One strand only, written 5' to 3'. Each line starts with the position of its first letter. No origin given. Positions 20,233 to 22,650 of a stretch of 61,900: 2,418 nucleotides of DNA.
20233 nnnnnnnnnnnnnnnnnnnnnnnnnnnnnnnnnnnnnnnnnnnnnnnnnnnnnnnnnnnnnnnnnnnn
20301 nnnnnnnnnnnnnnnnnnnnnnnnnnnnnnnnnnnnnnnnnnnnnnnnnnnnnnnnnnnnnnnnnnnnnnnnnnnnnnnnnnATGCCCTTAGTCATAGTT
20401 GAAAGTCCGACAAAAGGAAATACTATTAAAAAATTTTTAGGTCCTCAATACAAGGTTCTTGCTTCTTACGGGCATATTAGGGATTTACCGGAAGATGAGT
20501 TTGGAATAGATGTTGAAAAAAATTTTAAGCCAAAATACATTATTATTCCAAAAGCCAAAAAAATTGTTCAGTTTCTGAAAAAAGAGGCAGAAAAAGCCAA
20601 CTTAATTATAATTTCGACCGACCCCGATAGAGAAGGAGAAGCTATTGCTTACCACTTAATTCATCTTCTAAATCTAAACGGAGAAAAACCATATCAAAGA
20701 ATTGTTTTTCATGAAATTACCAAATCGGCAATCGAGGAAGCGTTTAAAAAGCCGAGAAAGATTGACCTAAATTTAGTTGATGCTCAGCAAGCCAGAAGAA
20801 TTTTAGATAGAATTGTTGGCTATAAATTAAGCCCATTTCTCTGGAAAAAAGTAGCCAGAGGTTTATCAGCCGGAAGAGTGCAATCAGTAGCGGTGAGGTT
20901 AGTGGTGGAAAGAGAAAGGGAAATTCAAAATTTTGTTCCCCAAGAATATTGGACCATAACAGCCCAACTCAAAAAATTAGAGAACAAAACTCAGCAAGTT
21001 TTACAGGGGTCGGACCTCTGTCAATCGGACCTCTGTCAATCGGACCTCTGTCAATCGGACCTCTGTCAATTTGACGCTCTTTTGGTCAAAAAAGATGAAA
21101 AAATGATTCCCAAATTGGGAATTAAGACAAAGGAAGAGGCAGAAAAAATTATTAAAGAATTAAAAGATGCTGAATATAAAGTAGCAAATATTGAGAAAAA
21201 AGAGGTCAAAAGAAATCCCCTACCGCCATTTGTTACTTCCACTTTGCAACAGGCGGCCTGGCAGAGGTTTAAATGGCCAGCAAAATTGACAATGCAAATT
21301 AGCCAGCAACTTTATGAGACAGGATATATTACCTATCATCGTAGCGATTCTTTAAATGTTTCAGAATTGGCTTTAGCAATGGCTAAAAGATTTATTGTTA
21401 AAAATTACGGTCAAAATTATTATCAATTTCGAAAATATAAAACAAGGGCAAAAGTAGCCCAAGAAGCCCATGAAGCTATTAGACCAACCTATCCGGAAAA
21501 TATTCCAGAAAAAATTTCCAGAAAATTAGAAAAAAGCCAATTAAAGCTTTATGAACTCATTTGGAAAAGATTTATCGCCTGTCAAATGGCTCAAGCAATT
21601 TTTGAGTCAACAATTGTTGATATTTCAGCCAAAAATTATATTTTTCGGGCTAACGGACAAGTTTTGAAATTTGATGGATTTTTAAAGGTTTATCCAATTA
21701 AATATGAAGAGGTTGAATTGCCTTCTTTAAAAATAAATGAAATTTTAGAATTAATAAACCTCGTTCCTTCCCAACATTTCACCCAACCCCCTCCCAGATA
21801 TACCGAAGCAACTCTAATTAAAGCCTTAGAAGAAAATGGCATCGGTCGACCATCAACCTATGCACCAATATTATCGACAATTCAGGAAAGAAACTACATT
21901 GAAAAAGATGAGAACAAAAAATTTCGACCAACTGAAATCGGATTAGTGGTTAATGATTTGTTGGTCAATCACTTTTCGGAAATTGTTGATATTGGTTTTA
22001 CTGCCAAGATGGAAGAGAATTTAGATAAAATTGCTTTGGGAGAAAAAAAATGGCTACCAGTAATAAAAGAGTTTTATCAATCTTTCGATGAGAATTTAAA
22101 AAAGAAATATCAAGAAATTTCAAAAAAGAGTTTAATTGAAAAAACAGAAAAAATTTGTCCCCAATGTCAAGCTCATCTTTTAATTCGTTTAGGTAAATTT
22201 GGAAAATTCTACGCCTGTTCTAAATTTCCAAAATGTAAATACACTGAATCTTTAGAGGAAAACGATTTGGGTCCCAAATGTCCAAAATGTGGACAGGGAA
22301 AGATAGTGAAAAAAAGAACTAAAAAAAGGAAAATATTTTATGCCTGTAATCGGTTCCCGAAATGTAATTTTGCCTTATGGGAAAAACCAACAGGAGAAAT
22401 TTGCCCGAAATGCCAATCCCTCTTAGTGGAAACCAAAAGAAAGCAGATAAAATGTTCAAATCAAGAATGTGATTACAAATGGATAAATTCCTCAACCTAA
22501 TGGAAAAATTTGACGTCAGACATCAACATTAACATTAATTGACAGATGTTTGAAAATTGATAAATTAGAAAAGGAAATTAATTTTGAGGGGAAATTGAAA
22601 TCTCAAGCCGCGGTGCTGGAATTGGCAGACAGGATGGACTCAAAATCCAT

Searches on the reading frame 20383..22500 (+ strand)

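Call 96: search_protein_families(library=pfam, proteins=[window:20383-22500:+], max_evalue=0.00001)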
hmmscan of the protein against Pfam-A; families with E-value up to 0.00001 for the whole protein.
window:20383-22500:+ (705 aa): 3 families
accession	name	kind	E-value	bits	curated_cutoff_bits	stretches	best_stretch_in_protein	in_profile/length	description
PF01131.25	Topoisom_bac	-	2.6e-128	429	35.1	1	127-561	2-410/411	DNA topoisomerase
PF01396.24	Zn_ribbon_Top1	-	3e-28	97.7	32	2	590-627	2-39/39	Topoisomerase DNA binding C4 zinc finger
PF01751.28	Toprim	-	2.3e-21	76.2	23.1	1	3-112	2-96/96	Toprim domain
